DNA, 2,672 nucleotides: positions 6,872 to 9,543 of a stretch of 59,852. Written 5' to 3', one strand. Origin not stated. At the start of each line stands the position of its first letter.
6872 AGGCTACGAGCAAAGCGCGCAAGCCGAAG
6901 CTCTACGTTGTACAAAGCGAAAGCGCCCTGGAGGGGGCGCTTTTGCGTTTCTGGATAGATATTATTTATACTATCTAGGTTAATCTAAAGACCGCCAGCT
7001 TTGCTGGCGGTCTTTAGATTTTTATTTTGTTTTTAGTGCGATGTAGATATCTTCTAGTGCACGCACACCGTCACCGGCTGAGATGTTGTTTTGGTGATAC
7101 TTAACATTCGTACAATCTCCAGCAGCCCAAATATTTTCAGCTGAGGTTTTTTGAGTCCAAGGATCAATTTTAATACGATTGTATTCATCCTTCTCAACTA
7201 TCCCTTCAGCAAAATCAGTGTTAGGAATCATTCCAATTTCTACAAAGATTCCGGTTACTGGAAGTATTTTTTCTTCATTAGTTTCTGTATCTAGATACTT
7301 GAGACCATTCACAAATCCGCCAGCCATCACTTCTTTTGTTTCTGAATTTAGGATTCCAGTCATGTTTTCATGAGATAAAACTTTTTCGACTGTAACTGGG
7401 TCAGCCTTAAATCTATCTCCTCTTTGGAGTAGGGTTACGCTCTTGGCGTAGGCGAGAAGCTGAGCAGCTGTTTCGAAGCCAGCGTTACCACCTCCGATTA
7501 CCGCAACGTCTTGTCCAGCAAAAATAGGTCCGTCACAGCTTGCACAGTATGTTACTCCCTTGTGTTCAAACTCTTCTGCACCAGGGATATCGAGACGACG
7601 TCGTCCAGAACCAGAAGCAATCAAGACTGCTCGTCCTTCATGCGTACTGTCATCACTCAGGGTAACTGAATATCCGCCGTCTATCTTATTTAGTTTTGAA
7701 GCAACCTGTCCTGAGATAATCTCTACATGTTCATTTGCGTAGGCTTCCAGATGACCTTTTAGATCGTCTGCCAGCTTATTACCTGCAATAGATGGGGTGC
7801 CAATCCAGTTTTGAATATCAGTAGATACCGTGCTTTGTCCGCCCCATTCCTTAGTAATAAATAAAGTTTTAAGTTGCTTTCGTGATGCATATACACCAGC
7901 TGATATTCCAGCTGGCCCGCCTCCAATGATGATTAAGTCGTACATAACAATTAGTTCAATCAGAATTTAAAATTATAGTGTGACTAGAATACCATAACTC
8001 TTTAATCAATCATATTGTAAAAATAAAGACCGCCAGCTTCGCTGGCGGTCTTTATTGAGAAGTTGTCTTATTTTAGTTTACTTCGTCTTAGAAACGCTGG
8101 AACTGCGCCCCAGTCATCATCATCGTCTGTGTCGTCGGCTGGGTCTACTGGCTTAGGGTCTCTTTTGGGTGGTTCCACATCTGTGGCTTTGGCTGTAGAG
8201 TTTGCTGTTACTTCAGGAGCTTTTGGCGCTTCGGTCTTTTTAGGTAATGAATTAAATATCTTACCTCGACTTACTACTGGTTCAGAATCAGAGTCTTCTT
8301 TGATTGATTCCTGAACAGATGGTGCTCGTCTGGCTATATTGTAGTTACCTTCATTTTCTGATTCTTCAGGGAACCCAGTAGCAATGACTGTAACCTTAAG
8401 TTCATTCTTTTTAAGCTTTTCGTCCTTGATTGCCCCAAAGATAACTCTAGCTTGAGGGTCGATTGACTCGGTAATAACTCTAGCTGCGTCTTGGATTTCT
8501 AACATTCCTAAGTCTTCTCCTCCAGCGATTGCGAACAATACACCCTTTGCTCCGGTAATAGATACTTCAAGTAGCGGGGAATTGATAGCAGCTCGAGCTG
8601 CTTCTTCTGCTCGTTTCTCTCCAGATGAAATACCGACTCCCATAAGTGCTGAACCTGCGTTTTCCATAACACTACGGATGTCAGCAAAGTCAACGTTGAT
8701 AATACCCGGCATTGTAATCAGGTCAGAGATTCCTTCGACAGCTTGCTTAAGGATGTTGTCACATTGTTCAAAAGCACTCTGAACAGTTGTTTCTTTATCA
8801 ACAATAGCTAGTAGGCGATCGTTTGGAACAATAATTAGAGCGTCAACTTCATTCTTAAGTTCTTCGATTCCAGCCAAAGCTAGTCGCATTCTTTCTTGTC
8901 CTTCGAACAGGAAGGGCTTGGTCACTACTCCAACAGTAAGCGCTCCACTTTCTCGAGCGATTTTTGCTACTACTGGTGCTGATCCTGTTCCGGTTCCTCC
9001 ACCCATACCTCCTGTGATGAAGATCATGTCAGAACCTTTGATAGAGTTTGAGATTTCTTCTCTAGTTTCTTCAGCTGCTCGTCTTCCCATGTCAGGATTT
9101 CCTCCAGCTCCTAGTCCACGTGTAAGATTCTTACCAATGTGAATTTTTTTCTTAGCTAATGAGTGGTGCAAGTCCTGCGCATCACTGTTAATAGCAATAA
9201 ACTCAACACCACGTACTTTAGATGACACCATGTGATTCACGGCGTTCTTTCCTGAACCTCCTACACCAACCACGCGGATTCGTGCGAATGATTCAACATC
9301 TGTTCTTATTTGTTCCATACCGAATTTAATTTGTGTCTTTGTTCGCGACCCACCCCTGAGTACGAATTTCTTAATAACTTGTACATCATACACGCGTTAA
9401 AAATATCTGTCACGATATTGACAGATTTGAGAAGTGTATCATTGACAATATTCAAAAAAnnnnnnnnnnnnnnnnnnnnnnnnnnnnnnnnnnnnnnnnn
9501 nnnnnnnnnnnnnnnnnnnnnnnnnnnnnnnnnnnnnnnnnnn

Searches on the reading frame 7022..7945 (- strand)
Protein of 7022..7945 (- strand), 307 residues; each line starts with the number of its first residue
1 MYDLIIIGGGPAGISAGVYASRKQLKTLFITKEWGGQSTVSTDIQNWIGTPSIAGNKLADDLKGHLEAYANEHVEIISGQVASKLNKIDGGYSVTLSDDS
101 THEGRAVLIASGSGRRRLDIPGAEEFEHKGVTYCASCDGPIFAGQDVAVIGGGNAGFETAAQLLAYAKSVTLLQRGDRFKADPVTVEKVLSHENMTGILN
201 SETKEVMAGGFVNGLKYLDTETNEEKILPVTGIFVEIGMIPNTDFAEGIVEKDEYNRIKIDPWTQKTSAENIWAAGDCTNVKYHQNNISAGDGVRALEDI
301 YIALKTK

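Call 12: find_encoding_contigs(protein=window:7022-7945:-, flank=10000, max_places=10)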
Protein window:7022-7945:- (307 aa): 9 contigs read that carry it; 9 places shown.
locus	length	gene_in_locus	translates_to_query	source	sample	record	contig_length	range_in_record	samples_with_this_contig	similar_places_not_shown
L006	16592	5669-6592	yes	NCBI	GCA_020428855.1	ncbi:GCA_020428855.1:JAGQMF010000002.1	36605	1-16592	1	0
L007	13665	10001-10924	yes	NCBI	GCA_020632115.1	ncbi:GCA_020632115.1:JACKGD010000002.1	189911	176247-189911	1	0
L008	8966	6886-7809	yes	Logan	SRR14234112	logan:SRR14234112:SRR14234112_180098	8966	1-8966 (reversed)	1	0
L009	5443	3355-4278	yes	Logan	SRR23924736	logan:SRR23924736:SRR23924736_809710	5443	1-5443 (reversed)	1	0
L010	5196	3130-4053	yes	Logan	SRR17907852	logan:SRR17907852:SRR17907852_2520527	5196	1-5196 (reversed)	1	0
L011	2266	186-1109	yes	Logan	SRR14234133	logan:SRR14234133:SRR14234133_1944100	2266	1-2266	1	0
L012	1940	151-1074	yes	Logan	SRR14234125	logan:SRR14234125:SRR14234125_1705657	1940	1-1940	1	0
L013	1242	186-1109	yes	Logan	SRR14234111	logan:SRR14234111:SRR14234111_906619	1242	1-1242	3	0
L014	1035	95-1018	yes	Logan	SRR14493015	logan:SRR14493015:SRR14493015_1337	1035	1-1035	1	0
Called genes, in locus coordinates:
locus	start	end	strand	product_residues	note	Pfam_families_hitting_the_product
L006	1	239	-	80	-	?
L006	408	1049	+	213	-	PF10502:Peptidase_S26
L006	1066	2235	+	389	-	PF03129:HGTP_anticodon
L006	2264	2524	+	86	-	-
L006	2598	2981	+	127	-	PF02130:YbeY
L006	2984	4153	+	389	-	PF02491:SHS2_FTSA, PF11104:PilM_2 (weak), PF14450:FtsA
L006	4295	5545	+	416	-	PF00091:Tubulin, PF12327:FtsZ_C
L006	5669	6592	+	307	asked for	PF00890:FAD_binding_2 (faint), PF01134:GIDA (faint), PF01266:DAO (faint), PF01946:Thi4 (faint), PF07992:Pyr_redox_2, PF12831:FAD_oxidored (weak), PF13738:Pyr_redox_3, PF00070:Pyr_redox (weak), +2 more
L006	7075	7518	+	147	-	-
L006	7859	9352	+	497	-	PF05970:PIF1 (weak), PF13604:AAA_30 (weak), PF01443:Viral_helicase1 (weak), PF09848:SLFN-g3_helicase, PF13173:AAA_14 (weak)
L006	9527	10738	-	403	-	PF00239:Resolvase, PF07508:Recombinase, PF13408:Zn_ribbon_recom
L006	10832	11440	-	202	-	PF06821:Ser_hydrolase (weak)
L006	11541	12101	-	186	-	-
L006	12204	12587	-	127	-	-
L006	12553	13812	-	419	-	PF01555:N6_N4_Mtase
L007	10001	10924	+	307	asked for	PF00890:FAD_binding_2 (faint), PF01134:GIDA (faint), PF01266:DAO (faint), PF01946:Thi4 (faint), PF07992:Pyr_redox_2, PF12831:FAD_oxidored (weak), PF13738:Pyr_redox_3, PF00070:Pyr_redox (weak), +2 more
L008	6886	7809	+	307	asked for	PF00890:FAD_binding_2 (faint), PF01134:GIDA (faint), PF01266:DAO (faint), PF01946:Thi4 (faint), PF07992:Pyr_redox_2, PF12831:FAD_oxidored (weak), PF13738:Pyr_redox_3, PF00070:Pyr_redox (weak), +2 more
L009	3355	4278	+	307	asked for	PF00890:FAD_binding_2 (faint), PF01134:GIDA (faint), PF01266:DAO (faint), PF01946:Thi4 (faint), PF07992:Pyr_redox_2, PF12831:FAD_oxidored (weak), PF13738:Pyr_redox_3, PF00070:Pyr_redox (weak), +2 more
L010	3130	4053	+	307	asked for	PF00890:FAD_binding_2 (faint), PF01134:GIDA (faint), PF01266:DAO (faint), PF01946:Thi4 (faint), PF07992:Pyr_redox_2, PF12831:FAD_oxidored (weak), PF13738:Pyr_redox_3, PF00070:Pyr_redox (weak), +2 more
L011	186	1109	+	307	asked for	PF00890:FAD_binding_2 (faint), PF01134:GIDA (faint), PF01266:DAO (faint), PF01946:Thi4 (faint), PF07992:Pyr_redox_2, PF12831:FAD_oxidored (weak), PF13738:Pyr_redox_3, PF00070:Pyr_redox (weak), +2 more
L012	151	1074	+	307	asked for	PF00890:FAD_binding_2 (faint), PF01134:GIDA (faint), PF01266:DAO (faint), PF01946:Thi4 (faint), PF07992:Pyr_redox_2, PF12831:FAD_oxidored (weak), PF13738:Pyr_redox_3, PF00070:Pyr_redox (weak), +2 more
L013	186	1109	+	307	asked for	PF00890:FAD_binding_2 (faint), PF01134:GIDA (faint), PF01266:DAO (faint), PF01946:Thi4 (faint), PF07992:Pyr_redox_2, PF12831:FAD_oxidored (weak), PF13738:Pyr_redox_3, PF00070:Pyr_redox (weak), +2 more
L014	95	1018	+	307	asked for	PF00890:FAD_binding_2 (faint), PF01134:GIDA (faint), PF01266:DAO (faint), PF01946:Thi4 (faint), PF07992:Pyr_redox_2, PF12831:FAD_oxidored (weak), PF13738:Pyr_redox_3, PF00070:Pyr_redox (weak), +2 more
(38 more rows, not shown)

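Call 62: list_cluster_members(proteins=[window:7022-7945:-])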
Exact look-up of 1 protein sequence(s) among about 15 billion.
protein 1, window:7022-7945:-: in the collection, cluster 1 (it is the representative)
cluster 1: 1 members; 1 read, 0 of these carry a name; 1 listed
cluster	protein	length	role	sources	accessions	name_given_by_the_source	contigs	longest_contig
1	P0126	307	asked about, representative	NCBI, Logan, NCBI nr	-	-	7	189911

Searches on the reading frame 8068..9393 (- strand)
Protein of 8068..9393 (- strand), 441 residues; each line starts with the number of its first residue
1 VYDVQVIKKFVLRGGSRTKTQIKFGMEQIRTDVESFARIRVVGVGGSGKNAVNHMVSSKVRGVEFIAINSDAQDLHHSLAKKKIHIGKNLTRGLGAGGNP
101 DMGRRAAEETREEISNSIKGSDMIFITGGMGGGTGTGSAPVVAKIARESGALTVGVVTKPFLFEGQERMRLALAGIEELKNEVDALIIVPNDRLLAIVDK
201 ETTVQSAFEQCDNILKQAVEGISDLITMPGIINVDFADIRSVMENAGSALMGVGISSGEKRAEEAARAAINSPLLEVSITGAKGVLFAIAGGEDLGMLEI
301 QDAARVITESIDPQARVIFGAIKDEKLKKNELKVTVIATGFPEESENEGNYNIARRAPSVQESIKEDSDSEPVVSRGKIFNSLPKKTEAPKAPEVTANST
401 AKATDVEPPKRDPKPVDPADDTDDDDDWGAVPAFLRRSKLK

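Call 63: find_homologous_proteins(query=window:8068-9393:-, max_evalue=1e-50)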
Query window:8068-9393:- (441 aa): 8000 proteins with E <= 1e-50 among 8000 candidates; the best 120 are listed.
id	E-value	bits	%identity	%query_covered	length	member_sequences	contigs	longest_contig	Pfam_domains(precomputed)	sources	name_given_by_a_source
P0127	1.1e-278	942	100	100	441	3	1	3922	PF00091.32,PF12327.14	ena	-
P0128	1.6e-234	796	86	99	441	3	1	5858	PF00091.32,PF12327.14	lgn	-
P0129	1.8e-234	796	92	94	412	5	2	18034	PF00091.32,PF12327.14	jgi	jgi:cell division protein FtsZ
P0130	3.3e-233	792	88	94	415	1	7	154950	PF00091.32,PF12327.14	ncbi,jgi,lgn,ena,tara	tara:strand:- start:2792 stop:4039 length:1248 start_codon:yes stop_codon:yes gene_type:complete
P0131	6.8e-231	784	88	94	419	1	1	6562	PF00091.32,PF12327.14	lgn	-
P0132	9.9e-231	784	90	94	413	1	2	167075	PF00091.32,PF12327.14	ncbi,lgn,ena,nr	ncbi:cell division protein FtsZ [Candidatus Nomurabacteria bacterium]|nr:cell division protein FtsZ 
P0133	2.3e-230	783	86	97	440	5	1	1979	PF00091.32,PF12327.14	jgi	-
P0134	4.5e-230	782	90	94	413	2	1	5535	PF00091.32,PF12327.14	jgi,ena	-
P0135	1.3e-229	780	89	94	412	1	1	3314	PF00091.32,PF12327.14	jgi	jgi:cell division protein FtsZ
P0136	1.3e-229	780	89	94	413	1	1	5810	PF00091.32,PF12327.14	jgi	jgi:cell division protein FtsZ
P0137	3.8e-229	779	88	94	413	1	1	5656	PF00091.32,PF12327.14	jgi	jgi:cell division protein FtsZ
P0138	1.2e-228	777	88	94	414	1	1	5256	PF00091.32,PF12327.14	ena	-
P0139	1.7e-228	776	88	94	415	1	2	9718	PF00091.32,PF12327.14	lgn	-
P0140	3.3e-228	776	88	94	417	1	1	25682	PF00091.32,PF12327.14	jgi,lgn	jgi:cell division protein FtsZ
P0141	4.0e-228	775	88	94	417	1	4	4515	PF00091.32,PF12327.14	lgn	-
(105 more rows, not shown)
